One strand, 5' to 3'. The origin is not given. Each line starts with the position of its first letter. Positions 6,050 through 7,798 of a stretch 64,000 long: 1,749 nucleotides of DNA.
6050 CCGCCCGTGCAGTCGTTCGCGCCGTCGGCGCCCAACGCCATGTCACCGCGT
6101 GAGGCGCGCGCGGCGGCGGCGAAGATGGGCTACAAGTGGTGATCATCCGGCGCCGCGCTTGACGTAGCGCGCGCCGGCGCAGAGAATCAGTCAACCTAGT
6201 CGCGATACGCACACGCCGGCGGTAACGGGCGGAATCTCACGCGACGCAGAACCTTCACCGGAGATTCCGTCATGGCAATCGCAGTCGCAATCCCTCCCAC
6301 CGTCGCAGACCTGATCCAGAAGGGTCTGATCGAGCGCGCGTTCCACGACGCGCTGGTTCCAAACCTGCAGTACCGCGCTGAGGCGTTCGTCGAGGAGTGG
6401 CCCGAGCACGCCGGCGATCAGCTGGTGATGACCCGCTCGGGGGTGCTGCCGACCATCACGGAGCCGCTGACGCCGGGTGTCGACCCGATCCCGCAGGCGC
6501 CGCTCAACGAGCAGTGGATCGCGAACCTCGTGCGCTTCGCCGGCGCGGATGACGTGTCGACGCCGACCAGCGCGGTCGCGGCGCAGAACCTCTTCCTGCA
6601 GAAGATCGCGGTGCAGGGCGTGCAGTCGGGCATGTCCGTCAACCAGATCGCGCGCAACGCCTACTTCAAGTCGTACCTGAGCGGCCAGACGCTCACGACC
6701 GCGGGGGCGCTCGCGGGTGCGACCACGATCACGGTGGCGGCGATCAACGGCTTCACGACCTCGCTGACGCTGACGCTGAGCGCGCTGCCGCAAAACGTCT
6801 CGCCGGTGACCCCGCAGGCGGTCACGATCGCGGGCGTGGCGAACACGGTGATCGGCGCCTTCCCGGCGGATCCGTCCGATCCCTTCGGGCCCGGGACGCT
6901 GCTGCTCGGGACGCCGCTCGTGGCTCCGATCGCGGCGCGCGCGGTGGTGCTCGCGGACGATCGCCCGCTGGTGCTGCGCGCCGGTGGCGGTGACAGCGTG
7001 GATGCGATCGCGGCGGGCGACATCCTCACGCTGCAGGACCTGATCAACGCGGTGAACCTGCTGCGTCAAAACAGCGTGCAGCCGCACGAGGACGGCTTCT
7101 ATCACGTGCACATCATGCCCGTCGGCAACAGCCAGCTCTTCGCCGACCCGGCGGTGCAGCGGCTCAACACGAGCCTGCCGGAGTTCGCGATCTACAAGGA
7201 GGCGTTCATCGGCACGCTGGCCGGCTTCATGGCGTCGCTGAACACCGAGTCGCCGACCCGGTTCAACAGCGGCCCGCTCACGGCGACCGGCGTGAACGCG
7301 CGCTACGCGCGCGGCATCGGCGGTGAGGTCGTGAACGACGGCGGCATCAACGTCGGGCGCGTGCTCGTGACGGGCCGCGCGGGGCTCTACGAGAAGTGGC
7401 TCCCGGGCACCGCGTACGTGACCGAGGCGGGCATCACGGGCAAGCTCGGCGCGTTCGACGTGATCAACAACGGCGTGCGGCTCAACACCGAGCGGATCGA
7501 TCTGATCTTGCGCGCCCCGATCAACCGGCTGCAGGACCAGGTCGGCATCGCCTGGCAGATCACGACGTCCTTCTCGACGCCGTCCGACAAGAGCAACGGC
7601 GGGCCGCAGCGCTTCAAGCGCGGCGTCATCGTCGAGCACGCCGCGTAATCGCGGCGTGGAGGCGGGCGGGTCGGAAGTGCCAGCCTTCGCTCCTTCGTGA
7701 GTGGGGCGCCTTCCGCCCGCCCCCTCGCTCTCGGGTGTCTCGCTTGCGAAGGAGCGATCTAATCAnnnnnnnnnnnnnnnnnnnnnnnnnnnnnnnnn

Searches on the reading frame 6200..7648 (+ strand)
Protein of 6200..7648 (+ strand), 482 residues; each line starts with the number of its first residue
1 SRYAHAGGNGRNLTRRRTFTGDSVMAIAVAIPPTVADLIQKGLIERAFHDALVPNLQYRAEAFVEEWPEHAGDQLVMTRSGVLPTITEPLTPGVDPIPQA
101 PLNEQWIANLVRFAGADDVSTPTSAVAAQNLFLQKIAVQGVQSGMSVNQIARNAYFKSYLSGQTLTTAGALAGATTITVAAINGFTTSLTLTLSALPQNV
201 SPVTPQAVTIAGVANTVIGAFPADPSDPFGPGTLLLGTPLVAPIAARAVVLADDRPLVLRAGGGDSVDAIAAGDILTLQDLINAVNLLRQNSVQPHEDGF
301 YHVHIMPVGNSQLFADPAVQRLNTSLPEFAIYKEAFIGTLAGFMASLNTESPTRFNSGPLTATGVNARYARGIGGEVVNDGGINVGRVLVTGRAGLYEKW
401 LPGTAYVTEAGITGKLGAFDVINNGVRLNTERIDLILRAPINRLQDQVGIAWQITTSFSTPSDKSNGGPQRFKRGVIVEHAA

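Call 14: search_protein_families(library=pfam, proteins=[window:6200-7648:+], max_evalue=0.001)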
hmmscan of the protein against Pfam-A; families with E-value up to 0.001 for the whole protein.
window:6200-7648:+ (482 aa): 0 families

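Call 64: find_related_loci(query=window:6272-7642:+, collection=viral_contigs, flank=2000)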
Query window:6272-7642:+ (457 aa) in viral_contigs; peptide patterns used: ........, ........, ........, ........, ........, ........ (x = any residue, [..] = any of these).
3 stretches matched a pattern, but none encodes a relative of the query by tblastn (E <= 1e-3).

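Call 67: find_related_loci(query=A7, collection=genome_contigs, flank=10000)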
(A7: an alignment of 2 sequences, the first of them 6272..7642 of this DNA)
Query A7 (457 aa) in genome_contigs; peptide patterns used: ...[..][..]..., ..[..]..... (x = any residue, [..] = any of these).
543 stretches matched a pattern; 1 encode a relative of the query (tblastn E <= 1e-3); 1 distinct loci.
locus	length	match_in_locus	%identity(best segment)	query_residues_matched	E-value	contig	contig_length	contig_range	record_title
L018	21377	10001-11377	51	3-457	7e-148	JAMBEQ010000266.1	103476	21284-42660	MAG: Methylocystis sp. isolate bin.170_fp k127_9938433, whole genome shotgun sequence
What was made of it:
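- Tried and rejected: The only lead is a 51% identical capsid protein on a contig binned as Methylocystis sp. (call 67).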
